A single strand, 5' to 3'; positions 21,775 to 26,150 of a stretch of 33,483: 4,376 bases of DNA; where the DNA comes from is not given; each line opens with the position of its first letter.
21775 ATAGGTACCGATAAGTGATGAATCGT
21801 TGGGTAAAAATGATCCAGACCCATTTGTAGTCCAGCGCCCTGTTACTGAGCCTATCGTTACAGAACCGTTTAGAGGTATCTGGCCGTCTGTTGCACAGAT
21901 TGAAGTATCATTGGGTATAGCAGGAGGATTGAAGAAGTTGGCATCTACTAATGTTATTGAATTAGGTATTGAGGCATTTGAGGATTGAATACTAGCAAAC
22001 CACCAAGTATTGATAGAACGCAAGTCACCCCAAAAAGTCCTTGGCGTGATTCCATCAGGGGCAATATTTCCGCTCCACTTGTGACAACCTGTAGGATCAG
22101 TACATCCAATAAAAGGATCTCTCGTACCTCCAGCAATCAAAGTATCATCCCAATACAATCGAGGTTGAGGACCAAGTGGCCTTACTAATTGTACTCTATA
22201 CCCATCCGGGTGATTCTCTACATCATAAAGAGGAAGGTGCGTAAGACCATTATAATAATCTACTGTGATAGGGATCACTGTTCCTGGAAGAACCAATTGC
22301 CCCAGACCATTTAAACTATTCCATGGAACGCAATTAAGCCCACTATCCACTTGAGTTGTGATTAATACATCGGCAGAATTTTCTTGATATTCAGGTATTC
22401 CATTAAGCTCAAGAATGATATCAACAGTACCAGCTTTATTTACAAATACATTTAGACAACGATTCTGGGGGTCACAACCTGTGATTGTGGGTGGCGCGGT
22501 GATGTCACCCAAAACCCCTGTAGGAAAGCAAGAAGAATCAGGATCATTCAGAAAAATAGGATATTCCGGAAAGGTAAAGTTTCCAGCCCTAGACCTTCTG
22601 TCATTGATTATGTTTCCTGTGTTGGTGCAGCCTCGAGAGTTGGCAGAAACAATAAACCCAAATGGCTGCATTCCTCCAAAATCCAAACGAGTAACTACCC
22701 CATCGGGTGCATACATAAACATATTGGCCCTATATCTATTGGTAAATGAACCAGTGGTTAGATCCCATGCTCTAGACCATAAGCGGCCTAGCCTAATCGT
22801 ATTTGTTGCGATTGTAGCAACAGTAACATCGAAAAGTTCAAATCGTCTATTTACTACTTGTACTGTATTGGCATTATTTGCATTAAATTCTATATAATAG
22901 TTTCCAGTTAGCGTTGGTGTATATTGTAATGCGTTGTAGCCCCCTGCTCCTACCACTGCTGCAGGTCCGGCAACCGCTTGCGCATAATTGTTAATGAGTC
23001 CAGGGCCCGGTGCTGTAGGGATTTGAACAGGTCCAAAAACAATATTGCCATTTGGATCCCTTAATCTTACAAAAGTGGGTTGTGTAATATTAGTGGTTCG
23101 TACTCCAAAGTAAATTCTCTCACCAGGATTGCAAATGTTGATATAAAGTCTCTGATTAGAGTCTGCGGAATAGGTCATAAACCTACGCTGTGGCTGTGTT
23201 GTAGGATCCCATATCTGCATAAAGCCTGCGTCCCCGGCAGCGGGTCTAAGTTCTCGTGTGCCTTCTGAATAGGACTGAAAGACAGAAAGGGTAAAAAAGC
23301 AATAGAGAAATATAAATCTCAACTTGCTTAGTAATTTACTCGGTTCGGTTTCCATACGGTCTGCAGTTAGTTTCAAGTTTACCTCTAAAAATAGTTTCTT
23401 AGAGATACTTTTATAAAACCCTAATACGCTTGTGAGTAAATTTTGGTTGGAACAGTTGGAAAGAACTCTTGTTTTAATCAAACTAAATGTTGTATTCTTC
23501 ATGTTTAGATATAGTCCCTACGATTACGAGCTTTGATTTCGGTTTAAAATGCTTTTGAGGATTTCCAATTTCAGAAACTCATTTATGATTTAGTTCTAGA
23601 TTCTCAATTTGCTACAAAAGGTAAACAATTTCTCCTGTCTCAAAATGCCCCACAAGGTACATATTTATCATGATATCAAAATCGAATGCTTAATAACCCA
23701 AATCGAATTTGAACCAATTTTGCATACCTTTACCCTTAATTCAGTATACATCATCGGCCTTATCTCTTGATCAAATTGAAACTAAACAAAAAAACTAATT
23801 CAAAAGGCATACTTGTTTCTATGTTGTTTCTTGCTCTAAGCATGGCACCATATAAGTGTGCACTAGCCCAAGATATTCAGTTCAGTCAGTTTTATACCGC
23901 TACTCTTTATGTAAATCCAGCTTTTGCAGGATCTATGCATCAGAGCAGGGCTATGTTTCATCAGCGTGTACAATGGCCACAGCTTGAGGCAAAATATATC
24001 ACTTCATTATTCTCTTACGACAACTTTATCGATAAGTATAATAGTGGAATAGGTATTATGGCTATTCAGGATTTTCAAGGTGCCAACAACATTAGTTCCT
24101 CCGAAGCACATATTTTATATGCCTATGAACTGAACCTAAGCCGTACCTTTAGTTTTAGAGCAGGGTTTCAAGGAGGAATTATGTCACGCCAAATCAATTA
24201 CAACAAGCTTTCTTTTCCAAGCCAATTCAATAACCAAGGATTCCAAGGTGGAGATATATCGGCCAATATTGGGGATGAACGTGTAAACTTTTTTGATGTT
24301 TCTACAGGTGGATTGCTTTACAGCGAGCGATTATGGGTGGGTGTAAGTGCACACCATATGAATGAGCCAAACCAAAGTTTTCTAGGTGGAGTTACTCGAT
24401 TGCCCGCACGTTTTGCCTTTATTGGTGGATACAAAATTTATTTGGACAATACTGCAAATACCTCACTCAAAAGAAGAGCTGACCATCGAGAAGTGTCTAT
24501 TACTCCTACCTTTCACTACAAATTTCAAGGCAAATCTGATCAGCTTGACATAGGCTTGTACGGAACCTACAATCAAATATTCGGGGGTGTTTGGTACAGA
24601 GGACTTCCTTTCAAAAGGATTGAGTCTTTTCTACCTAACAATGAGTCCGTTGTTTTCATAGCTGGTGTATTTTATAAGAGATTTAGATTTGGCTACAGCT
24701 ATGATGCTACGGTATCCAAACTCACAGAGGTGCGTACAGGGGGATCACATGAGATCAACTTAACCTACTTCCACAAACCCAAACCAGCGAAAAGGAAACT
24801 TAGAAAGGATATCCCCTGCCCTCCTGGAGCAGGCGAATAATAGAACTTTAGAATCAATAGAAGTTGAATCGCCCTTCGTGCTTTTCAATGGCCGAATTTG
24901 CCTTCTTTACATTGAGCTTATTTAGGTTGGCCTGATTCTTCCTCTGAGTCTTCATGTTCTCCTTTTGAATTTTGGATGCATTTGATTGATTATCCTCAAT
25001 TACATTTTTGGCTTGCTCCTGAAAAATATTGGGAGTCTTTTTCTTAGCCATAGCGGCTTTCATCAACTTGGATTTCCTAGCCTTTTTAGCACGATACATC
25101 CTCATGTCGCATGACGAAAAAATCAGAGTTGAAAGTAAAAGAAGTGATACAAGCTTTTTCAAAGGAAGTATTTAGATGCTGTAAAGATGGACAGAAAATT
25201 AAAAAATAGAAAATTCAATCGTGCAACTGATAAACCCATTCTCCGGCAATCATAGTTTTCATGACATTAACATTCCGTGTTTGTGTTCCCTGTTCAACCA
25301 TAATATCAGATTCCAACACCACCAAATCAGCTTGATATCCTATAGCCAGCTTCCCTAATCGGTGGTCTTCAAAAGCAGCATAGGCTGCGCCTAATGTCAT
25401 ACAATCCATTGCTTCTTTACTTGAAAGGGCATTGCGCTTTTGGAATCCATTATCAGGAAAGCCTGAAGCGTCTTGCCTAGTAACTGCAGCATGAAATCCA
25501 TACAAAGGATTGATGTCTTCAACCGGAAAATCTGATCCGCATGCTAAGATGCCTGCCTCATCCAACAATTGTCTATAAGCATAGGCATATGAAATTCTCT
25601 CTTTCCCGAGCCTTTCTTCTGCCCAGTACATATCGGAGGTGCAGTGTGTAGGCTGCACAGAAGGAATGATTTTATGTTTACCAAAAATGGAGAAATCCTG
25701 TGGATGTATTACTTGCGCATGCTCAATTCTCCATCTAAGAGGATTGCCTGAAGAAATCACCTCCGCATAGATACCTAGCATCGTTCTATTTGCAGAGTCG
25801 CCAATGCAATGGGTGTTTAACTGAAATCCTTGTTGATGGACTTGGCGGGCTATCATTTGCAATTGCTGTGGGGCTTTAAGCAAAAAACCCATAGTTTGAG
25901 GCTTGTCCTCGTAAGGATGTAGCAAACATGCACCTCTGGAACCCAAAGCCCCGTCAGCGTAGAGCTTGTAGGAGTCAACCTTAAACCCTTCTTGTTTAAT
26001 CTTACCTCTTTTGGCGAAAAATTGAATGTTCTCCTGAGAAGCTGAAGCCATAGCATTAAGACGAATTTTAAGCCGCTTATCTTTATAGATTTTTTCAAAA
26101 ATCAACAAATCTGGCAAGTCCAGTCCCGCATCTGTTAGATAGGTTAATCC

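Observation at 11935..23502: Giant T9SS type-B cargo built from 32 tandem ~88-aa two-cysteine modules of a class I cannot name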

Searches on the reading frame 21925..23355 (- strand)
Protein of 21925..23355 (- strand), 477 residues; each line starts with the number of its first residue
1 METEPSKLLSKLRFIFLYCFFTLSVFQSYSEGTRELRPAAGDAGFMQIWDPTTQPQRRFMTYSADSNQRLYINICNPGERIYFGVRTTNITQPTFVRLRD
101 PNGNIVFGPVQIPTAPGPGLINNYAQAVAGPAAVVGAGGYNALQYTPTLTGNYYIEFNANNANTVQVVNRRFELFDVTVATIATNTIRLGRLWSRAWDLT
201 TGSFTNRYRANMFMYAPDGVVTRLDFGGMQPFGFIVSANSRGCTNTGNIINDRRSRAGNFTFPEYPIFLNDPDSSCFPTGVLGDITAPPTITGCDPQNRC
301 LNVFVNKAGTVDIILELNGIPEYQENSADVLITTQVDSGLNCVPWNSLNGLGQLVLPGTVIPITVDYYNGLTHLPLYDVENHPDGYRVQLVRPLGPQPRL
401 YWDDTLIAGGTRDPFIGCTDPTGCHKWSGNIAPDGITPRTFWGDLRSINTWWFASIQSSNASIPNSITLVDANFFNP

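Call 35: find_related_loci(query=A3, collection=genome_contigs, flank=10000)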
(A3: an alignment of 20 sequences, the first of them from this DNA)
Query A3 (477 aa) in genome_contigs; peptide patterns used: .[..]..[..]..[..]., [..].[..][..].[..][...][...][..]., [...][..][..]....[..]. (x = any residue, [..] = any of these).
300 stretches matched a pattern; 282 encode a relative of the query (tblastn E <= 1e-3); the best 80 are kept; 79 distinct loci.
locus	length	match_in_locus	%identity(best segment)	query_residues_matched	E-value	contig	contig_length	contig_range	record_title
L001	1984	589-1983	50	1-454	3e-166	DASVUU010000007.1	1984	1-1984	MAG TPA_asm: Cytophagaceae bacterium isolate SMAG_U3325 k141_336945, whole genome shotgun sequence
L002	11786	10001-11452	51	8-476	2e-146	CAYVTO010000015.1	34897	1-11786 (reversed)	MAG TPA_asm: uncultured Chitinophagaceae bacterium isolate SRP344714_co2_267 genome assembly, contig: NODE_2977_length_3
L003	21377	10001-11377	48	6-477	1e-143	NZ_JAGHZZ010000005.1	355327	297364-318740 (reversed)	MAG: Sporocytophaga sp. isolate BIN9 scaffold5_cov0, whole genome shotgun sequence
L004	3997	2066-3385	51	20-473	2e-147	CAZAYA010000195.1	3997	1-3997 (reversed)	MAG TPA_asm: uncultured Flavobacteriales bacterium isolate SRP332253_co2_23 genome assembly, contig: NODE_25687_length_3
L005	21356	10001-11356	48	7-476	3e-139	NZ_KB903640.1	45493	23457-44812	Cytophaga aurantiaca DSM 3654 A3EEDRAFT_scaffold_27.28, whole genome shotgun sequence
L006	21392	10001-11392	47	6-462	6e-139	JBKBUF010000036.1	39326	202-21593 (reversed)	MAG: Cytophagaceae bacterium isolate 21I_069.bin.21 NODE_802_length_39326_cov_6.195383, whole genome shotgun sequence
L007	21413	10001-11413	49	6-477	1e-137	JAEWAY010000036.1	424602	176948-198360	MAG: Bacteroidetes bacterium isolate OH_PBB_231 k127_1642252, whole genome shotgun sequence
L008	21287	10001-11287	49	30-477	1e-137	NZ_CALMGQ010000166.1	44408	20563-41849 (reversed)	MAG: uncultured Cytophaga sp. isolate SRR5676475_bin.23_CONCOCT_v1.1_MAG ERZ724508.186, whole genome shotgun sequence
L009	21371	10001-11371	47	10-475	3e-136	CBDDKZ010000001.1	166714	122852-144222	MAG: Cytophagales bacterium isolate 45e868e7-5122-452c-b1bb-b8116e9dc412 genome assembly, contig: contig_1, whole genome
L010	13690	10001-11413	47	6-477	1e-134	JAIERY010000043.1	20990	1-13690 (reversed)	MAG: Cytophagaceae bacterium isolate co.spades.METABAT.1kb_183 c_000000437532, whole genome shotgun sequence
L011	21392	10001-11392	48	12-477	2e-133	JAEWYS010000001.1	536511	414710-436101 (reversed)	MAG: Bacteroidetes bacterium isolate OH_SFB_18 k127_95112, whole genome shotgun sequence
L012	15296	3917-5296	48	1-473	2e-132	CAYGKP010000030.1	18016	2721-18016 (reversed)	MAG TPA_asm: uncultured Cytophagales bacterium isolate ERP117304_co1_134 genome assembly, contig: NODE_3131_length_18016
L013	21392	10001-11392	45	9-477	1e-132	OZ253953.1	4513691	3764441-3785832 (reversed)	MAG: Cytophagales bacterium isolate 7007d3ca-a90f-42d0-95eb-4c1c7c3f2752 genome assembly, chromosome: 1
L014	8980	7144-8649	47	6-477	2e-132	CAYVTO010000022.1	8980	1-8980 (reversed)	MAG TPA_asm: uncultured Chitinophagaceae bacterium isolate SRP344714_co2_267 genome assembly, contig: NODE_20564_length_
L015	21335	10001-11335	48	20-476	3e-132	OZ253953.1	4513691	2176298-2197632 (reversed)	MAG: Cytophagales bacterium isolate 7007d3ca-a90f-42d0-95eb-4c1c7c3f2752 genome assembly, chromosome: 1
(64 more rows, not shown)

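Call 47: search_solved_structures(query=A3, max_evalue=1)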
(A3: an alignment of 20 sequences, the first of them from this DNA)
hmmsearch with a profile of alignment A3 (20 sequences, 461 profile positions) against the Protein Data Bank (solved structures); distinct sequences matched with E-value up to 1: 0.

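Call 51: predict_structure(alignment_id=A3)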
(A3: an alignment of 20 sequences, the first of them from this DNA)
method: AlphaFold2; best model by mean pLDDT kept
length: 477 residues; sequences in the alignment: 20
mean_pLDDT: 86.7   pTM: 0.84
mean pLDDT of the five models: 86.7, 84.2, 83.7, 83.7, 80.5
residues with pLDDT >= 90: 284; 70-90: 144; 50-70: 28; < 50: 21
segments of 3 or more residues with pLDDT < 50: 1-3, 431-442, 475-477
pLDDT, mean of each block of 10 residues (from residue 1): 60 78 56 93 89 79 93 95 91 92 96 90 94 92 96 94 85 95 92 95 89 94 93 90 86 87 94 95 94 86 95 91 87 94 94 90 92 85 91 92 83 78 80 42 73 92 76 48
secondary structure, 60 per line:
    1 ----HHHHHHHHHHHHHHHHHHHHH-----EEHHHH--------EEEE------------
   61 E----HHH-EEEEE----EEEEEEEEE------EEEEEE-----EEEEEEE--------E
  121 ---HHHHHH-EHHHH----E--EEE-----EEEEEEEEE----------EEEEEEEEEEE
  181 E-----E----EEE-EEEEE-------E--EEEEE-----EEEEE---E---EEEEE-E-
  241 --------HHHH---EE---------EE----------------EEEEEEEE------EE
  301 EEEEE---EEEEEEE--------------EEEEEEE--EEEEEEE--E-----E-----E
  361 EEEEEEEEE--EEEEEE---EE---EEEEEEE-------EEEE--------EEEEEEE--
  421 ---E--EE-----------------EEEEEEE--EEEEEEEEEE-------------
elements in order: H5-25 H33-36 E45-48 E70-74 E79-87 E94-99 E105-111 H124-129 H132-135 E143-145 E151-159 E170-181 E192-194 E196-200 E211-215 E221-225 E233-237 H249-252 E285-292 E299-305 E309-315 E330-336 E339-345 E360-369 E372-377 E386-392 E400-403 E412-418 E446-452 E455-464

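Call 54: fold_search(model_id=the predicted structure, library=pdb)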
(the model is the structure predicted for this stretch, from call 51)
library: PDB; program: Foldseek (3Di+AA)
matches with E <= 10: 730; with E <= 0.001: 1
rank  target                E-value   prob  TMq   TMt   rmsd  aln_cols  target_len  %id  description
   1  8u01                  1.7e-04  0.69  0.13  0.07  19.0       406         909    7  Crystal Structure of the Glycoside Hydrolase Family 2 TIM Barrel-domain Containing Protein from Phocaeicola plebeius (released 2023-09-27)
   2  8dhl_B                6.3e-03  0.20  0.13  0.08  20.4       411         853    8  Tannerella forsythia beta-glucuronidase (L2) (released 2023-05-17)
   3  4kh9_A                8.3e-03  0.21  0.13  0.16  20.2       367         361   11  Crystal structure of a DUF4785 family protein (lpg0956) from Legionella pneumophila subsp. pneumophila str. Philadelph (released 2013-07-03)
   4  7p4l_B                8.3e-03  0.12  0.12  0.12  29.4       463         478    9  Crystal structure of the trimeric ectodomain of archaeal Fusexin1 (Fsx1) (released 2022-07-13)
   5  4kh9_B                9.3e-03  0.23  0.13  0.16  19.8       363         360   10  Crystal structure of a DUF4785 family protein (lpg0956) from Legionella pneumophila subsp. pneumophila str. Philadelph (released 2013-07-03)
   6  3fl7                  1.3e-02  0.16  0.15  0.15  42.1       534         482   10  Crystal structure of the human ephrin A2 ectodomain (released 2009-01-27)
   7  7s62                  1.3e-02  0.12  0.12  0.05  26.6       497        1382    9  Locally refined protomer structure of native-form oocyte/egg Alpha-2-Macroglobulin (A2Moo) tetramer (released 2022-01-05)
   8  8dhl_A                1.4e-02  0.16  0.12  0.08  20.4       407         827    9  Tannerella forsythia beta-glucuronidase (L2) (released 2023-05-17)
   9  5uj6_B                1.5e-02  0.12  0.11  0.07  19.9       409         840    9  Crystal Structure of Bacteroides Uniformis beta-glucuronidase (released 2017-06-28)
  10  7p4l_A                1.6e-02  0.09  0.12  0.12  29.4       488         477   10  Crystal structure of the trimeric ectodomain of archaeal Fusexin1 (Fsx1) (released 2022-07-13)
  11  6leg_C                1.8e-02  0.11  0.11  0.09  20.1       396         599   10  Structure of E. coli beta-glucuronidase complex with uronic isofagomine (released 2021-01-27)
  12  2vmf_B                2.0e-02  0.30  0.13  0.08  21.1       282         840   11  Structural and biochemical evidence for a boat-like transition state in beta-mannosidases (released 2008-04-01)
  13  3k4a_A                2.0e-02  0.14  0.12  0.10  19.4       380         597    9  Crystal structure of selenomethionine substituted E. coli beta-glucuronidase (released 2010-11-17)
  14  8k11_A                2.1e-02  0.21  0.13  0.21  20.6       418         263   10  SID1 transmembrane family member 2 (released 2024-07-10)
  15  2vjx_B                2.2e-02  0.20  0.13  0.08  20.2       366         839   10  Structural and biochemical evidence for a boat-like transition state in beta-mannosidases (released 2008-04-01)
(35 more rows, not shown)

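Call 59: find_homologous_proteins(query=A3, max_evalue=1e-10)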
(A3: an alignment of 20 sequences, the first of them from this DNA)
Query A3 (20 sequences) (477 aa, profile of the alignment): 92 proteins with E <= 1e-10 among 8000 candidates.
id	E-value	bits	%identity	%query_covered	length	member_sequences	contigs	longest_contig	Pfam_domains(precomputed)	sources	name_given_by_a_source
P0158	3.2e-182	624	45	97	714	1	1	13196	-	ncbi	ncbi:MAG: hypothetical protein SNJ77_01415, partial [Cytophagales bacterium]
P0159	2.1e-177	608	43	97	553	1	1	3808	-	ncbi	ncbi:MAG: hypothetical protein ACK4ND_19415, partial [Cytophagaceae bacterium]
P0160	1.4e-169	582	47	98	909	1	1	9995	PF00801.27,PF13585.13,PF18911.7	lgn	-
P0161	3.3e-169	581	44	98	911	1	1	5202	PF00801.27,PF13585.13,PF18911.7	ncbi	-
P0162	7.2e-168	577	47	92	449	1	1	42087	-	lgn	-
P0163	7.8e-168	577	47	95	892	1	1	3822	PF00801.27,PF13585.13,PF18911.7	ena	-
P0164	1.5e-167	576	44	98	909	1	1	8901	PF00801.27,PF13585.13,PF18911.7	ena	-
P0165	3.7e-167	575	50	83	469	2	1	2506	-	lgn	-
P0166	8.0e-166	570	44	99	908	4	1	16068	PF00801.27,PF13585.13,PF18911.7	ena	-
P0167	2.2e-164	565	46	95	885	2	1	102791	PF00801.27,PF13585.13,PF08329.17,PF19081.7,PF18911.7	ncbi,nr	ncbi:MAG: PKD domain-containing protein [Bacteroidales bacterium]|nr:PKD domain-containing protein [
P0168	2.9e-163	562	45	98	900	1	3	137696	PF00801.27,PF13585.13,PF18911.7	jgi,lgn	-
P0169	4.3e-162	558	48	96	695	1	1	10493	-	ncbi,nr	ncbi:MAG: gliding motility-associated C-terminal domain-containing protein, partial [Cytophagaceae b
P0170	4.5e-161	554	46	94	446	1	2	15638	-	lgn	-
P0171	2.2e-159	549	44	94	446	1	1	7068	-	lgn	-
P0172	3.0e-155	535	46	87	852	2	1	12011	PF00801.27,PF13585.13,PF18911.7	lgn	-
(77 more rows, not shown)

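Call 67: search_protein_families(library=pfam, alignment_id=A3, max_evalue=1)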
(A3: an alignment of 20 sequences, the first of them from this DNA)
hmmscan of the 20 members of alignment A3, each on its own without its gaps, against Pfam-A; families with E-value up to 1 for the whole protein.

A. member 1, seq(477 aa): 0 families

B. families by the number of members that match (of 20 scanned): 4 families
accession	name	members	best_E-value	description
PF09394.16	Inhibitor_I42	2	0.0039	Chagasin family peptidase inhibitor I42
PF13860.13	FlgD_ig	2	0.024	FlgD Ig-like domain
PF11589.14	DUF3244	1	0.044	Domain of unknown function (DUF3244)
PF01112.23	Asparaginase_2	1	0.24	Asparaginase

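Call 69: fold_search(model_id=the predicted structure, library=viral)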
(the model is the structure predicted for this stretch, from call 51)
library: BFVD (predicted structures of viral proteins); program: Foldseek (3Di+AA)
matches with E <= 10: 829; with E <= 0.001: 1
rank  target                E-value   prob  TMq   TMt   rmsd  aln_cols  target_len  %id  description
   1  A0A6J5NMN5            5.9e-04  0.33  0.15  0.12  29.6       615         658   10  CUB domain [uncultured Caudovirales phage]
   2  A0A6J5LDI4            1.2e-03  0.20  0.14  0.11  26.1       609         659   10  Uncharacterized protein [uncultured Caudovirales phage]
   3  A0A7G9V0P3            2.9e-03  0.12  0.11  0.11  27.8       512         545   12  (no name in the UniProt tables at hand)
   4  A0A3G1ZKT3            4.7e-03  1.00  0.15  0.36  12.6       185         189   10  Transmembrane domain protein [Halobacterium phage phiH]
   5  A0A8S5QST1            4.7e-03  0.18  0.13  0.11  32.5       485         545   10  Uncharacterized protein [Podoviridae sp. ctKS020]
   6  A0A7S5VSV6            4.7e-03  0.11  0.10  0.10  33.1       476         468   10  (no name in the UniProt tables at hand)
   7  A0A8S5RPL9            5.6e-03  0.05  0.08  0.04  27.4       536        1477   11  Tail protein [virus sp. ctoYX9]
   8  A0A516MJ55            5.9e-03  0.12  0.09  0.11  18.2       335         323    8  (no name in the UniProt tables at hand)
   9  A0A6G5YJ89            8.2e-03  0.33  0.14  0.10  21.6       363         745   10  (no name in the UniProt tables at hand)
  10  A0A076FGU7            1.3e-02  0.51  0.13  0.07  33.9       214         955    7  Uncharacterized protein [Aureococcus anophagefferens virus]
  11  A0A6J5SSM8            1.3e-02  0.06  0.10  0.10  33.8       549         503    9  Uncharacterized protein [uncultured Caudovirales phage]
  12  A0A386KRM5            1.4e-02  0.12  0.12  0.06  21.8       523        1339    8  Fibronectin type III domain protein [Caulobacter phage Kronos]
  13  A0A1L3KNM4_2          1.4e-02  0.08  0.12  0.06  22.5       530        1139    9  (no name in the UniProt tables at hand)
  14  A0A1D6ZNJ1            1.6e-02  0.06  0.09  0.06  25.1       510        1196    9  Polyprotein [Dioscorea mosaic associated virus]
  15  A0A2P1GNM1            1.9e-02  0.12  0.09  0.10  21.0       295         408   12  Capsid protein (Fragment) [Nanhai ghost shark hepevirus]
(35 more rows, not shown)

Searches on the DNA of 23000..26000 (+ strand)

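Call 19: search_dna_similar(query=window:23000-26000:+, collection=plasmids, mode=near, max_rows=5)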
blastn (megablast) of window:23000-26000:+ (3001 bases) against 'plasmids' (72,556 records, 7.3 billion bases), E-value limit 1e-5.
No match.

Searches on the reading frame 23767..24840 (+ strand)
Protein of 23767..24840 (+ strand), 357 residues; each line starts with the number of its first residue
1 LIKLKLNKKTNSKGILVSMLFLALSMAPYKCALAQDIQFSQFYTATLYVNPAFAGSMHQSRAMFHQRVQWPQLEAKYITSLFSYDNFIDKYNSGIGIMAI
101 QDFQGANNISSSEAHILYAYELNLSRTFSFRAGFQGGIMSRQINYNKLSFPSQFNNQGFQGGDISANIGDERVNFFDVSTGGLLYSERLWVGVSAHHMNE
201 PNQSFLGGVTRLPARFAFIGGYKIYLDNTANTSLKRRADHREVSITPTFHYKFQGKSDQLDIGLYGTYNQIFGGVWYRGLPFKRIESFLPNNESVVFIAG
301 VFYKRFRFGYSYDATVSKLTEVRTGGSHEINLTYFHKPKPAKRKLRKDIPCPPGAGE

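Call 11: search_protein_families(library=pfam, proteins=[window:23767-24840:+], max_evalue=0.001)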
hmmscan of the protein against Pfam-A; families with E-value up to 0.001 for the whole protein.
window:23767-24840:+ (357 aa): 1 family
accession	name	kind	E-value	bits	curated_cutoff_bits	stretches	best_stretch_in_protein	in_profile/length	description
PF11751.14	PorP_SprF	-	1.7e-69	234.9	22.3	1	34-334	4-273/273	Type IX secretion system membrane protein PorP/SprF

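Call 12: search_protein_families(library=ncbifam, proteins=[window:23767-24840:+], max_evalue=0.001)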
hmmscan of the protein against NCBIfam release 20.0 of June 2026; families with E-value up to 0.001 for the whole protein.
window:23767-24840:+ (357 aa): 1 family
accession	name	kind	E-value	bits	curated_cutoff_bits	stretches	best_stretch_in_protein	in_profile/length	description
TIGR03519.1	T9SS_PorP_fam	subfamily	4.1e-76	256.2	90.55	1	16-334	5-290/292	PorP/SprF family type IX secretion system membrane protein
